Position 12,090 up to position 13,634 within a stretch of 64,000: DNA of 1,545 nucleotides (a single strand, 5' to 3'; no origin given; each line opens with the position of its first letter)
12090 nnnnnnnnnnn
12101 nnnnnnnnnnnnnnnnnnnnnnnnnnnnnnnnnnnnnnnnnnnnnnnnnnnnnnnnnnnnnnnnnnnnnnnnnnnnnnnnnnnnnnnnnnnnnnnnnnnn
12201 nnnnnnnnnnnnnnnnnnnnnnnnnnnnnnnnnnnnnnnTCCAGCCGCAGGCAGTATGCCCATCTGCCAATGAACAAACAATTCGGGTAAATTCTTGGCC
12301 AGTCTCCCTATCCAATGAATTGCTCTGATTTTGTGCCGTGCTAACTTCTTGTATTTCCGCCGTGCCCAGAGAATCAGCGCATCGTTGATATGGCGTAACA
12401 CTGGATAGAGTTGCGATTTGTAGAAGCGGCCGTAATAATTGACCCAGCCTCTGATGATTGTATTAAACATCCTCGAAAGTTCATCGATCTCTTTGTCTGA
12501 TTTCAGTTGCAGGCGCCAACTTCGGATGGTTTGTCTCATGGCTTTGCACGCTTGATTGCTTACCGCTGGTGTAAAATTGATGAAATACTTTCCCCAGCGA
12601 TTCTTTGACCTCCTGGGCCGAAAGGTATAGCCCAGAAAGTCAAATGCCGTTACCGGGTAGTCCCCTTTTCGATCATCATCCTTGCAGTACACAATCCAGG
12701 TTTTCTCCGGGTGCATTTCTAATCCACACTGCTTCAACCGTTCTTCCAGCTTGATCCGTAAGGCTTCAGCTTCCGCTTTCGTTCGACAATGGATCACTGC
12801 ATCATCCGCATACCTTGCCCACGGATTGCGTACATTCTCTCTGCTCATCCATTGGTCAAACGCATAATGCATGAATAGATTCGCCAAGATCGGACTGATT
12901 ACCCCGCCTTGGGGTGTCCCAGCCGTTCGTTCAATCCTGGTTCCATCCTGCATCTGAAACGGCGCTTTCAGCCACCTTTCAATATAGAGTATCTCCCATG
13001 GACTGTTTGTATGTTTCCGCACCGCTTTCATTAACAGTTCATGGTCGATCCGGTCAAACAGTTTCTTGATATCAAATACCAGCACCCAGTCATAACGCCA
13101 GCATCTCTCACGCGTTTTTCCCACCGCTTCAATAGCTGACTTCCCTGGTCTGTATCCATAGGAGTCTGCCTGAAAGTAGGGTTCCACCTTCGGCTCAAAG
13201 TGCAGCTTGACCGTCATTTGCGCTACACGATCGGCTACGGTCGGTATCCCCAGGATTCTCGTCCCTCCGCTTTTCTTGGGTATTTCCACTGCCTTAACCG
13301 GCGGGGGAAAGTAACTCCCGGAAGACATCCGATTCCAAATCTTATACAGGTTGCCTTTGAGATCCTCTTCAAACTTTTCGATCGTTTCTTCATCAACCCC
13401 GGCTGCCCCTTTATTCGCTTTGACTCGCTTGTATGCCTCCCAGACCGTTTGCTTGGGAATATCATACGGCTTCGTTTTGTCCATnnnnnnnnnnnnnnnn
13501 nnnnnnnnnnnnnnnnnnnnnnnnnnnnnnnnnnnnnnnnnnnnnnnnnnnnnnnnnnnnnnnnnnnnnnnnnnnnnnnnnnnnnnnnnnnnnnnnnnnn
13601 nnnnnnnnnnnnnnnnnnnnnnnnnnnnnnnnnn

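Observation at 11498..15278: Nested group II introns: intron B sits inside the reverse-transcriptase gene of intron A exactly after the YADD codons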

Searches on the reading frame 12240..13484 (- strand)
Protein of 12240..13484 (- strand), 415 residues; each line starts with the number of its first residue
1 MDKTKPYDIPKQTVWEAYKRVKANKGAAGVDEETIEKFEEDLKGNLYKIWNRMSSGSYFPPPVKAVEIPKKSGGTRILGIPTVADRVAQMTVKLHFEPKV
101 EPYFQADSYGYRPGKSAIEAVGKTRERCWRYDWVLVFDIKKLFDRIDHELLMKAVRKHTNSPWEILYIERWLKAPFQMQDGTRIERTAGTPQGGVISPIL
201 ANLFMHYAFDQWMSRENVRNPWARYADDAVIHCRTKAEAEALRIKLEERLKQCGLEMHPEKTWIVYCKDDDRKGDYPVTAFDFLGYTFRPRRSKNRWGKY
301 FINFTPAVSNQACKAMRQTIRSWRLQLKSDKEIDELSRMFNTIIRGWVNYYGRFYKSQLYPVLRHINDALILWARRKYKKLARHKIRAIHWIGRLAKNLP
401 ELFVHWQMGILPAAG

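Call 5: search_protein_families(library=pfam, proteins=[window:12240-13484:-])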
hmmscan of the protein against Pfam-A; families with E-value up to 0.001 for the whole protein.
window:12240-13484:- (415 aa): 3 families
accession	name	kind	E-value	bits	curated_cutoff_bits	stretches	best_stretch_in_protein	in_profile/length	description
PF00078.32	RVT_1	-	3.1e-42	145.1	29.6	1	68-288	1-205/205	Reverse transcriptase (RNA-dependent DNA polymerase)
PF08388.16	GIIM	-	2.1e-17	63.3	23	1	314-387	2-76/80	Group II intron, maturase-specific domain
PF00680.25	RdRP_1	-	0.00011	21.5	23.9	1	159-293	260-395/450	Viral RNA-dependent RNA polymerase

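Call 6: search_protein_families(library=ncbifam, proteins=[window:12240-13484:-])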
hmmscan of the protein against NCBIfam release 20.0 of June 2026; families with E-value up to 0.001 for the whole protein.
window:12240-13484:- (415 aa): 7 families
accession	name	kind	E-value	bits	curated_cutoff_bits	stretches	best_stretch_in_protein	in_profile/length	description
TIGR04416.1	group_II_RT_mat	equivalog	4.8e-129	430.5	300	1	11-377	1-352/353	group II intron reverse transcriptase/maturase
NF041747.1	Drt3a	equivalog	2.2e-21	76.6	200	1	133-330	112-302/412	antiviral reverse transcriptase Drt3a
NF041746.1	Drt2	equivalog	7.4e-18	64.9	390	1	185-296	219-329/416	antiviral reverse transcriptase Drt2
NF038233.2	retron_St85_RT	exception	3.1e-16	59.5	235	1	64-257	26-206/289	retron St85 family RNA-directed DNA polymerase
NF042941.1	Retron_TIR_antiphage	equivalog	5.8e-09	35.3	600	1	64-246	30-197/464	TIR domain-containing anti-phage reverse transcriptase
NF041749.1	Drt4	equivalog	2.7e-06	26.7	450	1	170-265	175-267/489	antiviral reverse transcriptase Drt4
NF038237.1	retron_Ec67_fus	exception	3.9e-05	22.3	450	0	191-266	162-249/572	retron Ec67 family RNA-directed DNA polymerase/endonuclease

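Call 8: find_homologous_proteins(query=window:12240-13484:-, max_evalue=1e-30)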
Query window:12240-13484:- (415 aa): 8000 proteins with E <= 1e-30 among 8000 candidates; the best 120 are listed.
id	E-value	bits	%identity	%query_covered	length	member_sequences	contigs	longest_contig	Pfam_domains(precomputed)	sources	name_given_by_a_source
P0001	6.1e-267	903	90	100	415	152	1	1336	PF00078.33,PF08388.17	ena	-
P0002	1.5e-247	839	84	100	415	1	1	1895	PF00078.33,PF08388.17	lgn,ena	-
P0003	2.0e-237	806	81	100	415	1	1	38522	PF00078.33,PF08388.17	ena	-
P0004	6.0e-237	804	81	100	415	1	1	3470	PF00078.33,PF08388.17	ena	-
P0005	1.7e-236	803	82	100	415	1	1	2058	PF00078.33,PF08388.17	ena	-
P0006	2.6e-236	802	81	100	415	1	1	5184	PF00078.33,PF08388.17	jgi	jgi:RNA-directed DNA polymerase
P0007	9.4e-236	801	81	100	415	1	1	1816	PF00078.33,PF08388.17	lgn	-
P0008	1.1e-235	800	80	100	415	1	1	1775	PF00078.33,PF08388.17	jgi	-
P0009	1.2e-235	800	80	100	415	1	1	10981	PF00078.33,PF08388.17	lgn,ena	-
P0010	1.4e-235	800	81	100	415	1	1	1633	PF00078.33,PF08388.17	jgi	-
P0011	1.6e-235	800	81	100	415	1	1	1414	PF00078.33,PF08388.17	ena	-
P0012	2.3e-235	799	81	100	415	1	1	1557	PF00078.33,PF08388.17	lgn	-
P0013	2.4e-235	799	80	100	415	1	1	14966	PF00078.33,PF08388.17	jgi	-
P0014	2.5e-235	799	80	100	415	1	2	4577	PF00078.33,PF08388.17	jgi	jgi:RNA-directed DNA polymerase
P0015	2.8e-235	799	80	100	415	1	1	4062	PF00078.33,PF08388.17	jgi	jgi:RNA-directed DNA polymerase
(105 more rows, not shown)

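Call 12: find_encoding_contigs(protein=window:12240-13484:-, flank=4000, max_places=10)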
Protein window:12240-13484:- (415 aa): 5 contigs read that carry it; 5 places shown.
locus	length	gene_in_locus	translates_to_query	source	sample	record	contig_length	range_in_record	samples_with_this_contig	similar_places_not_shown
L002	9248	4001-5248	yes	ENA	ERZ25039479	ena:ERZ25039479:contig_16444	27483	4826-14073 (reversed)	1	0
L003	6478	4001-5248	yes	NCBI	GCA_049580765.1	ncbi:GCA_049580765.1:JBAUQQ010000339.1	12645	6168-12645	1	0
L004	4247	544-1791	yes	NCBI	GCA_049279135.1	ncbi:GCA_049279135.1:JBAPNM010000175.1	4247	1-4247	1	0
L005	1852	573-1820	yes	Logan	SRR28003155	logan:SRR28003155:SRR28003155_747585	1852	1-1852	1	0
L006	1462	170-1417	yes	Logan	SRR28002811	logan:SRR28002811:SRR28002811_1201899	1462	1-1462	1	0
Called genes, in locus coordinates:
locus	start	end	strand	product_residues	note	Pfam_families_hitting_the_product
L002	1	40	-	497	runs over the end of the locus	PF03050:DDE_Tnp_IS66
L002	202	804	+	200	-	PF01872:RibD_C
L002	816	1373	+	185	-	PF01872:RibD_C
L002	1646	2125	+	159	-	PF01209:Ubie_methyltran, PF01728:FtsJ (weak), PF02353:CMAS (weak), PF13489:Methyltransf_23, PF13847:Methyltransf_31, PF08241:Methyltransf_11, PF08242:Methyltransf_12, PF13649:Methyltransf_25, +4 more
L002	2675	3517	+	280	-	PF00078:RVT_1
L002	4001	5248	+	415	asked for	PF00078:RVT_1, PF08388:GIIM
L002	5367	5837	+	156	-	PF08388:GIIM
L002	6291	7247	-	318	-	PF02371:Transposase_20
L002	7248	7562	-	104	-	-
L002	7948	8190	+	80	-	PF04014:MazE_antitoxin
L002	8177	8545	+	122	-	PF02452:PemK_toxin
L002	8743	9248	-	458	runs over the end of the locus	PF01548:DEDD_Tnp_IS110, PF02371:Transposase_20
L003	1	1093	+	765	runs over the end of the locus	PF18930:DUF5679, PF01751:Toprim, PF01131:Topoisom_bac, PF01396:Zn_ribbon_Top1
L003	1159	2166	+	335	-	-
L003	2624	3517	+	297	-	PF00078:RVT_1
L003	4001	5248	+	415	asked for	PF00078:RVT_1, PF08388:GIIM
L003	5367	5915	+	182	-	PF08388:GIIM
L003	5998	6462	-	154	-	PF03449:GreA_GreB_N, PF01272:GreA_GreB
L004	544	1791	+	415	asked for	PF00078:RVT_1, PF08388:GIIM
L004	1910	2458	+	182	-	PF08388:GIIM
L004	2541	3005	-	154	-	PF03449:GreA_GreB_N, PF01272:GreA_GreB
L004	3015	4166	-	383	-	PF01966:HD, PF13286:HD_assoc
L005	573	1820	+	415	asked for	PF00078:RVT_1, PF08388:GIIM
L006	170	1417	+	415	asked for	PF00078:RVT_1, PF08388:GIIM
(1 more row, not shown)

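Call 16: find_related_loci(query=window:12240-13484:-, collection=genome_contigs, flank=3000)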
Query window:12240-13484:- (415 aa) in genome_contigs; peptide patterns used: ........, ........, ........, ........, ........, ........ (x = any residue, [..] = any of these).
374 stretches matched a pattern; 338 encode a relative of the query (tblastn E <= 1e-3); the best 80 are kept; 80 distinct loci.
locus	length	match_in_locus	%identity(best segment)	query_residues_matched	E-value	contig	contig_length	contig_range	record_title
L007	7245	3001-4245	97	1-415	0e+0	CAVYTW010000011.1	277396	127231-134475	MAG: uncultured Chloroflexia bacterium isolate MFD04780.bin.2.32 genome assembly, contig: contig_5308, whole genome shot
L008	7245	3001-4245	97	1-415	0e+0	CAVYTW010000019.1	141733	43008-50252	MAG: uncultured Chloroflexia bacterium isolate MFD04780.bin.2.32 genome assembly, contig: contig_5350, whole genome shot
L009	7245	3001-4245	96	1-415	0e+0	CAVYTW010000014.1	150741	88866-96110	MAG: uncultured Chloroflexia bacterium isolate MFD04780.bin.2.32 genome assembly, contig: contig_5335, whole genome shot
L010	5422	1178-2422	95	1-415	0e+0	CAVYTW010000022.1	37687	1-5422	MAG: uncultured Chloroflexia bacterium isolate MFD04780.bin.2.32 genome assembly, contig: contig_5358, whole genome shot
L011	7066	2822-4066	93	1-415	0e+0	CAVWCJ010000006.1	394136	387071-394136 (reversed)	MAG: uncultured Chloroflexia bacterium isolate MFD03726.bin.1.63 genome assembly, contig: contig_47281, whole genome sho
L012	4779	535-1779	92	1-415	0e+0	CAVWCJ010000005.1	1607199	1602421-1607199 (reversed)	MAG: uncultured Chloroflexia bacterium isolate MFD03726.bin.1.63 genome assembly, contig: contig_47279, whole genome sho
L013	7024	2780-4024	92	1-415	0e+0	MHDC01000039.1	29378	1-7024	MAG: Microgenomates group bacterium RBG_16_45_19 RBG_16_scaffold_7785, whole genome shotgun sequence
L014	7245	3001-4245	80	1-415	0e+0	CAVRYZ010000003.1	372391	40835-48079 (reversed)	MAG: uncultured Chloroflexia bacterium isolate MFD05942.bin.2.86 genome assembly, contig: contig_20363, whole genome sho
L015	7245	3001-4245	80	1-415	0e+0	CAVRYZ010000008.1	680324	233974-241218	MAG: uncultured Chloroflexia bacterium isolate MFD05942.bin.2.86 genome assembly, contig: contig_578, whole genome shotg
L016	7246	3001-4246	92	1-415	0e+0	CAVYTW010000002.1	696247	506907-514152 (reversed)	MAG: uncultured Chloroflexia bacterium isolate MFD04780.bin.2.32 genome assembly, contig: contig_2251, whole genome shot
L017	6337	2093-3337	78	1-415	0e+0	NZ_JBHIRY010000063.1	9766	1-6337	Paenibacillus medicaginis strain JCM 18446 NODE_63_length_9766_cov_75.229435, whole genome shotgun sequence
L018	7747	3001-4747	93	1-415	0e+0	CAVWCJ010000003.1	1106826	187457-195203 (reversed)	MAG: uncultured Chloroflexia bacterium isolate MFD03726.bin.1.63 genome assembly, contig: contig_37508, whole genome sho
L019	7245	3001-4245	75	1-415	0e+0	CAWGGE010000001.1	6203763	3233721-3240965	MAG: uncultured delta proteobacterium isolate MFD01828.bin.2.72 genome assembly, contig: contig_14663, whole genome shot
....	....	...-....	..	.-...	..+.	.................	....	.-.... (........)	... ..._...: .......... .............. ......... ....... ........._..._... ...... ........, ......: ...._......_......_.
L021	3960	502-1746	72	1-415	0e+0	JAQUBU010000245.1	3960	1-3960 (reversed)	MAG: Syntrophomonadaceae bacterium isolate STCSWMC_114 NODE_90205_length_3960_cov_3.328985_ST_CSWMC, whole genome shotgu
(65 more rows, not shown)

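Call 45: search_solved_structures(query=window:12240-13484:-, max_evalue=1e-10)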
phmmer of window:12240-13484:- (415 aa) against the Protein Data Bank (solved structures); distinct sequences matched with E-value up to 1e-10: 7.
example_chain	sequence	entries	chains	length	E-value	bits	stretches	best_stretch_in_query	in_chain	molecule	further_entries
6ar1_A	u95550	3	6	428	4.3e-45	157.4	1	14-389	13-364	GsI-IIC RT | Trt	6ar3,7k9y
7uim_D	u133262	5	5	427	7.8e-37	130.2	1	15-352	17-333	Group II intron reverse transcriptase/maturase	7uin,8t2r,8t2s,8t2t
5hhl_A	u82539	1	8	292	2.6e-34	121.9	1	15-250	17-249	Retron-type reverse transcriptase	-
6me0_C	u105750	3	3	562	3.8e-34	121.3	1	17-379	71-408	Maturase reverse transcriptase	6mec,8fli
5hhj_A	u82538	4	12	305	3.9e-34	121.3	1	15-249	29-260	Retron-type reverse transcriptase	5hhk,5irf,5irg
5g2x_C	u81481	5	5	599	1.9e-28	102.6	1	14-212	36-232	GROUP II INTRON-ENCODED PROTEIN LTRA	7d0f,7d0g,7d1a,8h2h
7kft_D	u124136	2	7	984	3.8e-23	85.1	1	45-289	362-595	Cas6-RT-Cas1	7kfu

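Call 62: search_dna_similar(query=window:12240-13484:-, collection=plasmids, mode=protein, max_rows=40, rows=spread, max_evalue=1e-40)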
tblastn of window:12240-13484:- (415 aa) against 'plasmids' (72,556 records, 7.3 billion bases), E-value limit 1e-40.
Records with a match: 1015; places in all: 1530; records where one place covers at least 80% of the query: 847.
Best place of each record, by identity: 60-80% 69; <60% 946.
By first word of the organism name: Klebsiella 164; Shigella 124; Sinorhizobium 111; Escherichia 86; Rhizobium 66; Bacillus 57; Streptomyces 49; Bradyrhizobium 41; Leptospira 25; Acinetobacter 25; and 81 more.
By predicted mobility (MOB-suite, as given by PLSDB): conjugative 468; non-mobilizable 329; mobilizable 218.
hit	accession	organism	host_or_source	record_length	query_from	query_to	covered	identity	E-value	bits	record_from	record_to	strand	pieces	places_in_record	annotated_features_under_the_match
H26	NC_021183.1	Clostridium pasteurianum BC1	-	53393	1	415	100%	73.0%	0e+0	660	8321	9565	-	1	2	ltrA: group II intron reverse transcriptase/maturase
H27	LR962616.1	Enterococcus faecalis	-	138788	1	415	100%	61.1%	2e-175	550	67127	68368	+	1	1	record has no annotation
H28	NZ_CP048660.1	Acinetobacter piscicola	Pig,feces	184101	4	415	99%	59.0%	5e-170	535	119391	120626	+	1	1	ltrA: group II intron reverse transcriptase/maturase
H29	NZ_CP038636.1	Cupriavidus oxalaticus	whole organism,sewage sludge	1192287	4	415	99%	58.5%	2e-168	530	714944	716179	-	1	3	none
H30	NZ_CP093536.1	Ralstonia pseudosolanacearum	cell culture,pepper stem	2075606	1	409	99%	57.2%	3e-155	492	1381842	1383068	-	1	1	none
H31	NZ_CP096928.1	Pseudomonas aeruginosa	Homo sapiens,flegm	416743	1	408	98%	56.9%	2e-161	509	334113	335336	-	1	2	ltrA: group II intron reverse transcriptase/maturase | IS5 family transposase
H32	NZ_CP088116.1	Sinorhizobium meliloti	cell culture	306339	5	407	97%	57.4%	7e-158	499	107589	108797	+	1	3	ltrA: group II intron reverse transcriptase/maturase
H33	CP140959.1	Sinorhizobium meliloti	Medicago lupulina,whole organism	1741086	5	407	97%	57.4%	8e-152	482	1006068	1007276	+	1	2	ltrA: group II intron reverse transcriptase/maturase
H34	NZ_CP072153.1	Rhizobium sp. K15/93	Himalayan blackberry,cell culture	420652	3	409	98%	56.6%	1e-131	497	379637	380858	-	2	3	none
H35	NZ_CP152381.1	Marinobacter sp. SBY-1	mixed culture,aerobic biological filter ...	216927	3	413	99%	55.0%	6e-150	477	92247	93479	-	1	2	none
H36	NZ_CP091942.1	Leptospira noguchii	Bos taurus,Cell culture,urine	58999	19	415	91%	57.8%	1e-117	471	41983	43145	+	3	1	none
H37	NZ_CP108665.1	Streptomyces globisporus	-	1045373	1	406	98%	51.8%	1e-136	438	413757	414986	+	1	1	record has no annotation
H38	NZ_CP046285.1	Shigella sonnei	Homo sapiens,clinical isolate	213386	3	325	78%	59.6%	9e-134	430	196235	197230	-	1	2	none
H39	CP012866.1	Persicobacter sp. JZB09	cell culture,soil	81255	2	409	98%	46.5%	2e-120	392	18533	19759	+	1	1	record has no annotation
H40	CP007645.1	Rhizobium etli bv. phaseoli str. IE4803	Phaseolus vulgaris,whole organism,nodule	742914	76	407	80%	54.2%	1e-99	390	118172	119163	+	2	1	none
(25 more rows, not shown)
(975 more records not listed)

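Call 63: get_annotated_region(hit=H32, flank=1500)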
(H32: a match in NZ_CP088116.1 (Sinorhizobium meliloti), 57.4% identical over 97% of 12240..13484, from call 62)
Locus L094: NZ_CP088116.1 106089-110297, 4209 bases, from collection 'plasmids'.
description: Sinorhizobium meliloti strain RRI128 plasmid pRRI128_3, complete sequence
organism: Sinorhizobium meliloti (NCBI taxid 382)
taxonomy: Bacteria; Pseudomonadota; Alphaproteobacteria; Hyphomicrobiales; Rhizobiaceae; Sinorhizobium; Sinorhizobium meliloti
host: -; source: cell culture; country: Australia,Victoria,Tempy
typing (MOB-suite, as given by PLSDB): conjugative; replicon rep_cluster_471,rep_cluster_946; relaxase MOBP; mating-pair formation MPF_T
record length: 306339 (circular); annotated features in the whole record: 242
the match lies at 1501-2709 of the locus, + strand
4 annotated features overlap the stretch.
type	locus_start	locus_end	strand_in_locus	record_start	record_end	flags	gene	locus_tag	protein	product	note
CDS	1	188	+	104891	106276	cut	-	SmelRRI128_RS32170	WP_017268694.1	NAD(P)/FAD-dependent oxidoreductase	-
CDS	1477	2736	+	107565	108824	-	ltrA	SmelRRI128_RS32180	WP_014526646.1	group II intron reverse transcriptase/maturase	GO:0000373 - Group II intron splicing [Evidence IEA]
CDS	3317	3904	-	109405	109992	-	-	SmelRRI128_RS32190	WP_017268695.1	recombinase family protein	GO:0006310 - DNA recombination [Evidence IEA]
CDS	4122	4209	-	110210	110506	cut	-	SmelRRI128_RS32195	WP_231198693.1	hypothetical protein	-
